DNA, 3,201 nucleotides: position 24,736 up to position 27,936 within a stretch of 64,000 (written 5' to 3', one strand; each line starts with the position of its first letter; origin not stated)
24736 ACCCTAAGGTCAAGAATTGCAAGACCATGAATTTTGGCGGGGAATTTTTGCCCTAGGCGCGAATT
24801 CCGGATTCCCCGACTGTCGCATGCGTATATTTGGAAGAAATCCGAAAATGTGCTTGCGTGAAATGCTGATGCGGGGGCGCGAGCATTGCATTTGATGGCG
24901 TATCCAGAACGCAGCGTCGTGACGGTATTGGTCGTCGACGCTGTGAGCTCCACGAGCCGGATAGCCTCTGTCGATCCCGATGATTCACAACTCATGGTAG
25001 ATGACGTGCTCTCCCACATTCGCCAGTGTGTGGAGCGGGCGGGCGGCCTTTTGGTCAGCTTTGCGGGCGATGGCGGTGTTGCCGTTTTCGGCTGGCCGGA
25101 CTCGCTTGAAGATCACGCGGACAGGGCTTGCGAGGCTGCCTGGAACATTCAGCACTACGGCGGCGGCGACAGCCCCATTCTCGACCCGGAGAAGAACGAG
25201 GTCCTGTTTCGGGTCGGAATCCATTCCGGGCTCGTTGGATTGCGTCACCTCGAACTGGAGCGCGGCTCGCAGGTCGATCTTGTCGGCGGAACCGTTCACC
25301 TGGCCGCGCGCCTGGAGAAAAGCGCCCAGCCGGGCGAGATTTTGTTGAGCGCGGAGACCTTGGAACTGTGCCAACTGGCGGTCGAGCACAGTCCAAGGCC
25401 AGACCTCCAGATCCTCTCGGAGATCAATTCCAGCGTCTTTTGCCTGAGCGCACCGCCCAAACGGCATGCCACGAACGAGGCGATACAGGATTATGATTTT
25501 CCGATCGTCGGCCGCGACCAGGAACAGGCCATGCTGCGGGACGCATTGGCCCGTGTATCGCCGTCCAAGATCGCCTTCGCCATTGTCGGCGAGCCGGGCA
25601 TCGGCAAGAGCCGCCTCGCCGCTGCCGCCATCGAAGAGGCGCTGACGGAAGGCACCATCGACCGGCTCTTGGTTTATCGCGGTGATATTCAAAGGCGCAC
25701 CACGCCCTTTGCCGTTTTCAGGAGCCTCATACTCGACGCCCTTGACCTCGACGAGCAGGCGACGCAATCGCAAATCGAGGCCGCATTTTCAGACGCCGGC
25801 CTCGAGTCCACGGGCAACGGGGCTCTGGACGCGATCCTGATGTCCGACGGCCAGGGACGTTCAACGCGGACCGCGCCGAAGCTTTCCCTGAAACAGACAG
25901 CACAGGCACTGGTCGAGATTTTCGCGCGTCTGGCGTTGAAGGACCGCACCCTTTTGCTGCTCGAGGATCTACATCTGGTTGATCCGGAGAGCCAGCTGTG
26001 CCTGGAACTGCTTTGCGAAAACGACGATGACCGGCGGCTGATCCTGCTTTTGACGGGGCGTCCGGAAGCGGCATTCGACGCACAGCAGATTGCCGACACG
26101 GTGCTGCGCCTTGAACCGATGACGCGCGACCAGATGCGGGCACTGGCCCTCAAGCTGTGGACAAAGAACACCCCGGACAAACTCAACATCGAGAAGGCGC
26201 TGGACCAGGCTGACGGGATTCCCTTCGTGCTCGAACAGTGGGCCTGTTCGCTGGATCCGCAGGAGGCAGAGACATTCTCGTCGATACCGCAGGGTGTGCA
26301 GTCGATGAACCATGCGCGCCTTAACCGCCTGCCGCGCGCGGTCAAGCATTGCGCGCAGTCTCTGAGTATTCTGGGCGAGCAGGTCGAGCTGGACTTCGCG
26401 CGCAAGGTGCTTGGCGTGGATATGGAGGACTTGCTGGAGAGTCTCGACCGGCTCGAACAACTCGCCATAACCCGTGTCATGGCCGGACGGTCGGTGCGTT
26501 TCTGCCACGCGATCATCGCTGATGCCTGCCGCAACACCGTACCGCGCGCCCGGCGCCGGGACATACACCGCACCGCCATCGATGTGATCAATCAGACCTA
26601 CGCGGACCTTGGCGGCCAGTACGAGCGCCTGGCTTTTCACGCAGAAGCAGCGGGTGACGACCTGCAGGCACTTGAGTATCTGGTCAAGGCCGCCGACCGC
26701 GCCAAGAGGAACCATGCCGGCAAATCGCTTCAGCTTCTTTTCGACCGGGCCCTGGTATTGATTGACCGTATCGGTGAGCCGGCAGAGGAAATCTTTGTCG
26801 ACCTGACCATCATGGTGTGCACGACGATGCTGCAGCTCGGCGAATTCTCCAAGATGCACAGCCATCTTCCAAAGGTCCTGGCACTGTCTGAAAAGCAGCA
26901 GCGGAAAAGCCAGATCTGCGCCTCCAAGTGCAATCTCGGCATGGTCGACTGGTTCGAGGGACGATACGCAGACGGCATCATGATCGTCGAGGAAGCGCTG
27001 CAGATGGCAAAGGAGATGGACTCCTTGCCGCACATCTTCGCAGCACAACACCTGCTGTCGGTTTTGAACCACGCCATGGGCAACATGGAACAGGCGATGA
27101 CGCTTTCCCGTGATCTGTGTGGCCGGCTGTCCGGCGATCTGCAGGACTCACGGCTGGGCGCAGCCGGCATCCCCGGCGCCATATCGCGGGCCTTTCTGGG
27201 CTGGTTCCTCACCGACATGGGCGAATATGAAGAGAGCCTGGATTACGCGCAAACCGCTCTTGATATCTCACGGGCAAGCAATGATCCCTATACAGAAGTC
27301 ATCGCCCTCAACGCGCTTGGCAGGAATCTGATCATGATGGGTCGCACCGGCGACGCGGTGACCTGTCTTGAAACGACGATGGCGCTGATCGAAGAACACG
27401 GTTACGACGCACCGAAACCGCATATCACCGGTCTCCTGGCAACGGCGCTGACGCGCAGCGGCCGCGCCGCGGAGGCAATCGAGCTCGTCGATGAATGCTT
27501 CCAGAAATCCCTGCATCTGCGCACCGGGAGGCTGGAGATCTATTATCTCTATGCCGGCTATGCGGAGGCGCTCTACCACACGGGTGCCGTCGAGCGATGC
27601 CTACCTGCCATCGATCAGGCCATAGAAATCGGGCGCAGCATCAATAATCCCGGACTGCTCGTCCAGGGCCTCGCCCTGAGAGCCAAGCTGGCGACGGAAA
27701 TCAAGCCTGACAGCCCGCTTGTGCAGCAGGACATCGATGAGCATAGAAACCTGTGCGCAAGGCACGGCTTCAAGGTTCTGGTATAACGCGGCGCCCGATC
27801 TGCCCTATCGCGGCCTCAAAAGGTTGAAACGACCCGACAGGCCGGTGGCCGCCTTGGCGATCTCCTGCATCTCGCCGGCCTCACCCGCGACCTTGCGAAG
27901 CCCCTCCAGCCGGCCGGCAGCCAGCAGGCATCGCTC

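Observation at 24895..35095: Candidate self-contained cyclic-nucleotide-regulated module: cyclase-STAND protein, Crp-like sensor, CRP box and a protease / unknown / double-haem-enzyme operon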

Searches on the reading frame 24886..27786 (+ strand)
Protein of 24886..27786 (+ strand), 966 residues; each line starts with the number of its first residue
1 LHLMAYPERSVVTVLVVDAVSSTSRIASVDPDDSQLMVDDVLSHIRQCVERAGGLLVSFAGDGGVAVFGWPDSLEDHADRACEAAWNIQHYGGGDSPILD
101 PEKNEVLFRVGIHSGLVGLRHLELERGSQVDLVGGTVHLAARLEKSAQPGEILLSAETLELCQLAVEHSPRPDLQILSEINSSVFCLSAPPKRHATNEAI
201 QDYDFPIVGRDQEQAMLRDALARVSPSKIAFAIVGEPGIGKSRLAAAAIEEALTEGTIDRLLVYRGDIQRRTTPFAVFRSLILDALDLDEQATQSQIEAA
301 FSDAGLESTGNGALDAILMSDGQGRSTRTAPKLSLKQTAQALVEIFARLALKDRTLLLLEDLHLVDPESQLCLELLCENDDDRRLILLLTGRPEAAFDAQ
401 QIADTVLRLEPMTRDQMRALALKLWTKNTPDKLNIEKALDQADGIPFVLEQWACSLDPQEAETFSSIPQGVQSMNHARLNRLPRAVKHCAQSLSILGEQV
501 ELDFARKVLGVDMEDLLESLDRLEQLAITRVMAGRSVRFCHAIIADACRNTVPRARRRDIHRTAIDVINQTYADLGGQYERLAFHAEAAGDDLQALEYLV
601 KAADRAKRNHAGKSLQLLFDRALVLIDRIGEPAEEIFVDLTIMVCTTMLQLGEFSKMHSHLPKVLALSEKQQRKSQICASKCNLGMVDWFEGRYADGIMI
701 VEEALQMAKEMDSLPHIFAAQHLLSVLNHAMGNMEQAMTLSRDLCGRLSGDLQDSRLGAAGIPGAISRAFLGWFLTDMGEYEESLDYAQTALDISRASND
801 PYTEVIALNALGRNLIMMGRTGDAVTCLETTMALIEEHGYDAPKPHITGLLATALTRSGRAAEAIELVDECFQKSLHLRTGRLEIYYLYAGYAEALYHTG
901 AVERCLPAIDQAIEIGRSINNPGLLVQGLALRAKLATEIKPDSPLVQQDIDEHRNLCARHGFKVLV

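Call 5: search_protein_families(library=pfam, proteins=[window:24886-27786:+], max_evalue=0.01)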
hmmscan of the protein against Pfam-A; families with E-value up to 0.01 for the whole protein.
window:24886-27786:+ (966 aa): 15 families
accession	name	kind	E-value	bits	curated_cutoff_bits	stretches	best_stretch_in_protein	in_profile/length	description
PF13424.12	TPR_12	-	5e-20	71.9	30.1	2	771-836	9-76/77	Tetratricopeptide repeat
PF13191.12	AAA_16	-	3.7e-15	57.3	32.6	1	207-387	2-166/167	AAA ATPase domain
PF00211.25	Guanylate_cyc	-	7.6e-14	52.2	21.9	1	9-169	6-163/183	Adenylate and Guanylate cyclase catalytic domain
PF13374.12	TPR_10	-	1.8e-10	40.9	27.5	1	768-797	5-34/42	Tetratricopeptide repeat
PF07719.23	TPR_2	-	2e-08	34.1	27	0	771-795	7-31/34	Tetratricopeptide repeat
PF17874.7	TPR_MalT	-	7.8e-07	29.1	45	1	775-936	11-171/336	MalT-like TPR region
PF13401.12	AAA_22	-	2.4e-05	25.1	27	1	232-395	9-126/130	AAA domain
PF07721.20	TPR_4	-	6.7e-05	23.6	27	0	846-869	2-25/26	Tetratricopeptide repeat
PF24883.2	NPHP3_N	-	0.00012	22.8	24.8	1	230-310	24-104/164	Nephrocystin 3, N-terminal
PF13176.12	TPR_7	-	0.00071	19.9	27.9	0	769-801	3-35/36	Tetratricopeptide repeat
PF13181.12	TPR_8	-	0.0014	19.1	25.7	0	770-796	6-32/34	Tetratricopeptide repeat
PF14559.12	TPR_19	-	0.0037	18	25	0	857-914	3-53/68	Tetratricopeptide repeat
PF00515.34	TPR_1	-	0.005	17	27.8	0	771-794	7-30/34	Tetratricopeptide repeat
PF00931.28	NB-ARC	-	0.007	16.1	23.5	0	220-423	11-167/248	NB-ARC domain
PF05729.18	NACHT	-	0.0084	16.4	26.7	0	346-424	74-163/167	NACHT domain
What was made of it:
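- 24895..27786 (+): STAND-type signalling protein. It has an N-terminal class III nucleotidyl-cyclase homology domain (about residues 9-169), an AAA_16 NTPase with Walker A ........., and a C-terminal TPR sensor region. It converges on the fusion gene. Pfam hits are in call 5.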

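Call 6: search_protein_families(library=ncbifam, proteins=[window:24886-27786:+], max_evalue=0.01)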
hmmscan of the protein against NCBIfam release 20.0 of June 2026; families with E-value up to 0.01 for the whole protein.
window:24886-27786:+ (966 aa): 7 families
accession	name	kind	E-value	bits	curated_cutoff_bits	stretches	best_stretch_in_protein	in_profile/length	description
TIGR03903.1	TOMM_kin_cyc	equivalog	1e-45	156.1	705.75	1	13-921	289-1212/1267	TOMM system kinase/cyclase fusion protein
NF058673.1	LipAdnlyCyLipJMY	equivalog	2e-11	43.3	800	1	7-158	291-418/449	bifunctional lipase/adenylate cyclase LipJ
NF053617.1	SARPRegAfsRStmc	equivalog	1.7e-09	36.2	1430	1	643-864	741-955/986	SARP-family global regulator AfsR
NF053720.1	NsdA_fam_reg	subfamily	2.2e-06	27.5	75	1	769-914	205-350/432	NsdA family TPR-like regulatory protein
NF041717.1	HaaA_phane_TPR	equivalog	0.00014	20.1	1125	1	682-813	756-880/882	cyclophane-containing RiPP biosynthesis TPR protein HaaT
NF011721.1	PRK15174.1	equivalog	0.002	16.4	1200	1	777-916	189-314/656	Vi polysaccharide transport protein VexE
NF053520.1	HK_Porph_FimS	equivalog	0.0041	15.4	600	0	645-849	91-288/618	sensor histidine kinase FimS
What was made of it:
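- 24895..27786 (+): NCBIfam gives a partial match to the TOMM kinase/cyclase fusion and to LipJ (call 6).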

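Call 23: search_protein_families(library=padloc, proteins=[window:24886-27786:+], max_evalue=0.01)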
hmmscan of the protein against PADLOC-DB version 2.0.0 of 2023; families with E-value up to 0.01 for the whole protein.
window:24886-27786:+ (966 aa): 4 families
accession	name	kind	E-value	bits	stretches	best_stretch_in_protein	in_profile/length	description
PDLC01169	TPR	-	5.7e-07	27.2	1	771-873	115-216/252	TPR repeats containing protein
PDLC02367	PycC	-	2.2e-05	22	1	13-161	45-191/226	-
PDLC00734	PycC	-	0.001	16.3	1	37-160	215-342/374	Pycsar cyclase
PDLC00765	PycC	-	0.0083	13.2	0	46-160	296-410/477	Pycsar cyclase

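Call 43: find_homologous_proteins(query=window:24886-27786:+, max_evalue=1e-10)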
Query window:24886-27786:+ (966 aa): 865 proteins with E <= 1e-10 among 8000 candidates; the best 120 are listed.
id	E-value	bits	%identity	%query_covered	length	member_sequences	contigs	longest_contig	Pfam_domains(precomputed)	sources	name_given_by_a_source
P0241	0.0e+0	2142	100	100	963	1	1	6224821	PF17874.8,PF13424.13,PF13401.13,PF00211.26,PF07719.24,PF13191.13,PF13374.13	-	-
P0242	0.0e+0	1749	82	100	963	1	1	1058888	PF14559.13,PF13424.13,PF13401.13,PF00211.26,PF13181.13,PF07719.24,PF13191.13,PF13374.13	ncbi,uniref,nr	ncbi:tetratricopeptide repeat protein [Nitratireductor sp. XY-223]|uniref:ATP-binding protein n=1 Ta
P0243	0.0e+0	1732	80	100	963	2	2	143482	PF14559.13,PF17874.8,PF00515.35,PF13424.13,PF00211.26,PF13181.13,PF13191.13,PF13374.13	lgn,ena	-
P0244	0.0e+0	1725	81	100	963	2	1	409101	PF14559.13,PF17874.8,PF00515.35,PF13424.13,PF00211.26,PF13181.13,PF07719.24,PF13191.13,PF13374.13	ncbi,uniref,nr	ncbi:ATP-binding protein [Hoeflea poritis]|uniref:Tetratricopeptide repeat protein n=1 Tax=Hoeflea p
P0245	0.0e+0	1433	66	100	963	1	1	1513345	PF17874.8,PF24883.3,PF13424.13,PF13401.13,PF00211.26,PF07719.24,PF13191.13,PF13374.13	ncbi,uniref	ncbi:adenylate/guanylate cyclase domain-containing protein [Hoeflea sp. TYP-13]|uniref:adenylate/gua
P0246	0.0e+0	1425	68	100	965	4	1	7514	PF13428.13,PF13191.13,PF13374.13,PF17874.8,PF00515.35,PF12895.14,PF13424.13,PF13432.13,PF00211.26,PF13181.13,PF07719.24,PF20308.5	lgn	-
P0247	0.0e+0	1424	68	100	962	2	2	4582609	PF17874.8,PF13424.13,PF13432.13,PF13428.13,PF00211.26,PF13181.13,PF07719.24,PF13191.13,PF13374.13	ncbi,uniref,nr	ncbi:ATP-binding protein [Hoeflea prorocentri]|uniref:Tetratricopeptide repeat protein n=1 Tax=Hoefl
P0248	0.0e+0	1284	61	100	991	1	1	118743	PF13424.13,PF00211.26,PF13181.13,PF13191.13,PF13374.13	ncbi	ncbi:MAG: tetratricopeptide repeat protein [Pseudomonadota bacterium]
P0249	0.0e+0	1140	58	94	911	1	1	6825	PF17874.8,PF24883.3,PF13424.13,PF13401.13,PF00211.26,PF00931.29,PF13191.13,PF13374.13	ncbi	ncbi:MAG: adenylate/guanylate cyclase domain-containing protein, partial [Pseudomonadota bacterium]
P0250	0.0e+0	1080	46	99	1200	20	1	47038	PF24883.3,PF13424.13,PF13401.13,PF00211.26,PF13191.13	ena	-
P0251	0.0e+0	1060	46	99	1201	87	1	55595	PF24883.3,PF13401.13,PF00211.26,PF13191.13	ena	-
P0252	0.0e+0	1055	45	99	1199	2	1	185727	PF24883.3,PF13424.13,PF13401.13,PF00211.26,PF13191.13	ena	-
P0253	0.0e+0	1030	46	99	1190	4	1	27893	PF24883.3,PF13424.13,PF13401.13,PF00211.26,PF13191.13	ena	-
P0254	0.0e+0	1022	46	99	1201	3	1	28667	PF24883.3,PF13424.13,PF13401.13,PF00211.26,PF13191.13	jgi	-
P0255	2.0e-295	1001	44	99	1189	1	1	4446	PF24883.3,PF05729.19,PF13401.13,PF00211.26,PF13191.13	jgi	jgi:class 3 adenylate cyclase/tetratricopeptide (TPR) repeat protein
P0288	2.0e-269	915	47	98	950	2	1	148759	PF24883.3,PF13424.13,PF13401.13,PF00211.26,PF13191.13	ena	-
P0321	3.2e-252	858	46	99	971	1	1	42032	PF13424.13,PF13401.13,PF20703.4,PF00211.26,PF13181.13,PF07719.24,PF13191.13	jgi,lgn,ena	jgi:class 3 adenylate cyclase/tetratricopeptide (TPR) repeat protein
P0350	5.7e-246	837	45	99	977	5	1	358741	PF13424.13,PF00211.26,PF07719.24,PF13191.13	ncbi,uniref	ncbi:AAA family ATPase [Caulobacter sp. CCG-8]|uniref:ATP-binding protein n=1 Tax=Caulobacter sp. CC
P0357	5.8e-245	834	45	99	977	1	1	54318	PF13424.13,PF00211.26,PF13191.13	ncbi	ncbi:MAG TPA: AAA family ATPase [Allosphingosinicella sp.]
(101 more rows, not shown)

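Call 44: find_encoding_contigs(protein=P0252, flank=8000, max_places=1)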
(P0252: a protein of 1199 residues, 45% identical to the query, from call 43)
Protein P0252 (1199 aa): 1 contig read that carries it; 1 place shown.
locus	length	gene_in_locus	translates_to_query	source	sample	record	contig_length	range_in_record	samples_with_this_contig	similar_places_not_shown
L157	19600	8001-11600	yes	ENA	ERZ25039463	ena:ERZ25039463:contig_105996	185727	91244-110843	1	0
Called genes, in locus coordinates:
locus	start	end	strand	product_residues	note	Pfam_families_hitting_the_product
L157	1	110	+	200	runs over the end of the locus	-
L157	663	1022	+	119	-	-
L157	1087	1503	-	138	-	PF01799:Fer2_2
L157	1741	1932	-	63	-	PF02604:PhdYeFM_antitox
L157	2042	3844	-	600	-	PF07973:tRNA_SAD, PF00587:tRNA-synt_2b, PF03129:HGTP_anticodon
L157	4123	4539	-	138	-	PF01243:PNPOx_N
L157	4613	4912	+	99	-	PF00708:Acylphosphatase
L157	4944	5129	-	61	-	-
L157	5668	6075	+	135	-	PF00107:ADH_zinc_N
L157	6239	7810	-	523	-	PF06100:MCRA, PF13450:NAD_binding_8 (weak)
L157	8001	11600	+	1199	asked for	PF00211:Guanylate_cyc, PF13424:TPR_12 (faint), PF00211:Guanylate_cyc, PF13191:AAA_16, PF13401:AAA_22, PF24883:NPHP3_N (weak)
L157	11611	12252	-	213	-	PF00067:p450 (weak)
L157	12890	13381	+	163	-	-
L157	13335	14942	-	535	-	-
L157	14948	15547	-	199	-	-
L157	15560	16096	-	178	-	-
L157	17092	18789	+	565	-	PF03176:MMPL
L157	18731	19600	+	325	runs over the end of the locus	PF03176:MMPL (weak)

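Call 45: find_encoding_contigs(protein=P0248, flank=8000, max_places=1)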
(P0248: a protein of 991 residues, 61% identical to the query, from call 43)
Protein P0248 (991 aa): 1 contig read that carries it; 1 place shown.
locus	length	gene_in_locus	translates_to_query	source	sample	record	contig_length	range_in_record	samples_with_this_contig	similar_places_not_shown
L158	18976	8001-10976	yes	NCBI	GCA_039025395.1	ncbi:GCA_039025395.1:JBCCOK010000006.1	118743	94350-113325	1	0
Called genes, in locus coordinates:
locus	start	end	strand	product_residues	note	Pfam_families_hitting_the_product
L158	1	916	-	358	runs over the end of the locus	PF00528:BPD_transp_1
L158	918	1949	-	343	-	PF00528:BPD_transp_1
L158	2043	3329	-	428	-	PF01547:SBP_bac_1, PF13416:SBP_bac_8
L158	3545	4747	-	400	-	PF03786:UxuA, PF01261:AP_endonuc_2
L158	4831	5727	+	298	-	PF02129:Peptidase_S15 (weak), PF00561:Abhydrolase_1, PF01738:DLH (weak), PF12146:Hydrolase_4 (weak)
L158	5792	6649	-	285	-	PF00126:HTH_1, PF03466:LysR_substrate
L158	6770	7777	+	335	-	PF00892:EamA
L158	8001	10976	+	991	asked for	PF00211:Guanylate_cyc, PF13191:AAA_16, PF13374:TPR_10 (faint), PF13181:TPR_8 (faint), PF13424:TPR_12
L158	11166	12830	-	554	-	PF00082:Peptidase_S8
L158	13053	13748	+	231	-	PF00027:cNMP_binding, PF13545:HTH_Crp_2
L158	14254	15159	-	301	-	PF00561:Abhydrolase_1, PF00975:Thioesterase (weak), PF12146:Hydrolase_4, PF12697:Abhydrolase_6, PF00756:Esterase (weak)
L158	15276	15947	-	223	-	PF00881:Nitroreductase, PF14512:TM1586_NiRdase (faint)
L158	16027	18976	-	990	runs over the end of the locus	PF21689:TorS_sensor_domain, PF00672:HAMP, PF12860:PAS_7, PF00211:Guanylate_cyc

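Call 46: find_encoding_contigs(protein=P0357, flank=8000, max_places=1)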
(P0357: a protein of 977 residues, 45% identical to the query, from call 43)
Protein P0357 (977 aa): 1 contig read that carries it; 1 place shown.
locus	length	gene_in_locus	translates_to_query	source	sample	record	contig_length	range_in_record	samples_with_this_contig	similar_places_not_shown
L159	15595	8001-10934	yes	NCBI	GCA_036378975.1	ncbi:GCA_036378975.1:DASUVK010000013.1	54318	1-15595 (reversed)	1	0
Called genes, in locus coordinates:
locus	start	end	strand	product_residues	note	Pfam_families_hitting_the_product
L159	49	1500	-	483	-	PF00733:Asn_synthase (faint)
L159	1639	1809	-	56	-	-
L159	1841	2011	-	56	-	-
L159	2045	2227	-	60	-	-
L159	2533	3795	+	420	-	PF25919:BSH_CusB (faint), PF25994:HH_AprE (weak), PF26002:Beta-barrel_AprE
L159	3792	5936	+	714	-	PF03412:Peptidase_C39, PF02463:SMC_N (faint), PF00664:ABC_membrane, PF00005:ABC_tran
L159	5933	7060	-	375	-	PF00082:Peptidase_S8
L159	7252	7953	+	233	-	PF00027:cNMP_binding, PF13545:HTH_Crp_2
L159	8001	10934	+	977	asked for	PF00211:Guanylate_cyc, PF13424:TPR_12 (faint), PF13191:AAA_16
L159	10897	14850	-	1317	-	PF21105:DyP_N (weak)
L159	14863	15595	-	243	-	?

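Call 74: find_encoding_contigs(protein=P0350, flank=7000, max_places=1)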
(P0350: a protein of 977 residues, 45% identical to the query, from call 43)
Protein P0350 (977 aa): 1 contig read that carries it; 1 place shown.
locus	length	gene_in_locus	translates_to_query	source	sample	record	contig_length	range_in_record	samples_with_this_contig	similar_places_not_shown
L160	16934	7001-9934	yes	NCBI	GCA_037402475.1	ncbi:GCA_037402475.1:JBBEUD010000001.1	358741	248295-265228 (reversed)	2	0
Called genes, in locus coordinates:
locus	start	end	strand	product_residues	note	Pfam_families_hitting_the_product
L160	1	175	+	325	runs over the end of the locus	PF00108:Thiolase_N, PF08545:ACP_syn_III, PF08541:ACP_syn_III_C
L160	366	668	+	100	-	PF18291:HU-HIG, PF00216:Bac_DNA_binding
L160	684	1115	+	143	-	PF13411:MerR_1, PF00376:MerR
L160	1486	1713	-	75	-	PF11003:DUF2842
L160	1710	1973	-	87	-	PF04226:Transgly_assoc (weak)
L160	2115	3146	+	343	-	PF02628:COX15-CtaA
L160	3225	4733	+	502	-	PF00245:Alk_phosphatase, PF01676:Metalloenzyme (faint)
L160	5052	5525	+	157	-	PF00572:Ribosomal_L13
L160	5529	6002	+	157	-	PF00380:Ribosomal_S9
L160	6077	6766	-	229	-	PF00027:cNMP_binding, PF13545:HTH_Crp_2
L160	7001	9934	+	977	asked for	PF00211:Guanylate_cyc, PF13424:TPR_12 (faint), PF13191:AAA_16, PF07719:TPR_2 (faint)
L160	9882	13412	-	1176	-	PF00067:p450 (faint)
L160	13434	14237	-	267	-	-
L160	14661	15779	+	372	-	PF01757:Acyl_transf_3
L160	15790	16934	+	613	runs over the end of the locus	PF00128:Alpha-amylase, PF16657:Malt_amylase_C (faint)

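Call 75: find_encoding_contigs(protein=P0288, flank=7000, max_places=1)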
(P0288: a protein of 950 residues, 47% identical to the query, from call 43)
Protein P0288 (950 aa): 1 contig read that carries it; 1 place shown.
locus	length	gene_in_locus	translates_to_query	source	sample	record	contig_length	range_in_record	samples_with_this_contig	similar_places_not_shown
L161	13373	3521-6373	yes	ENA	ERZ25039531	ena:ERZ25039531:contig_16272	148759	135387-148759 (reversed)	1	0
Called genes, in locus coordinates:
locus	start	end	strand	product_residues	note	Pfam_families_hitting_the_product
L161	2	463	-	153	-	?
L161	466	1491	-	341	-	PF00561:Abhydrolase_1, PF12146:Hydrolase_4, PF12697:Abhydrolase_6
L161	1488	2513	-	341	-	PF00561:Abhydrolase_1, PF12146:Hydrolase_4, PF12697:Abhydrolase_6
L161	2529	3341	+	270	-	PF00378:ECH_1, PF16113:ECH_2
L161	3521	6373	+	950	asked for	PF00211:Guanylate_cyc, PF13424:TPR_12 (faint), PF13191:AAA_16, PF24883:NPHP3_N, PF13401:AAA_22 (weak)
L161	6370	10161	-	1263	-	PF21105:DyP_N (weak), PF00067:p450 (weak)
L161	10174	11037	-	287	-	-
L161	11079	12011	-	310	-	PF13472:Lipase_GDSL_2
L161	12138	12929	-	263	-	PF16884:ADH_N_2, PF00107:ADH_zinc_N, PF13602:ADH_zinc_N_2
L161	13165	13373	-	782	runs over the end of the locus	PF00144:Beta-lactamase, PF07075:NamZ_N, PF20732:NamZ_C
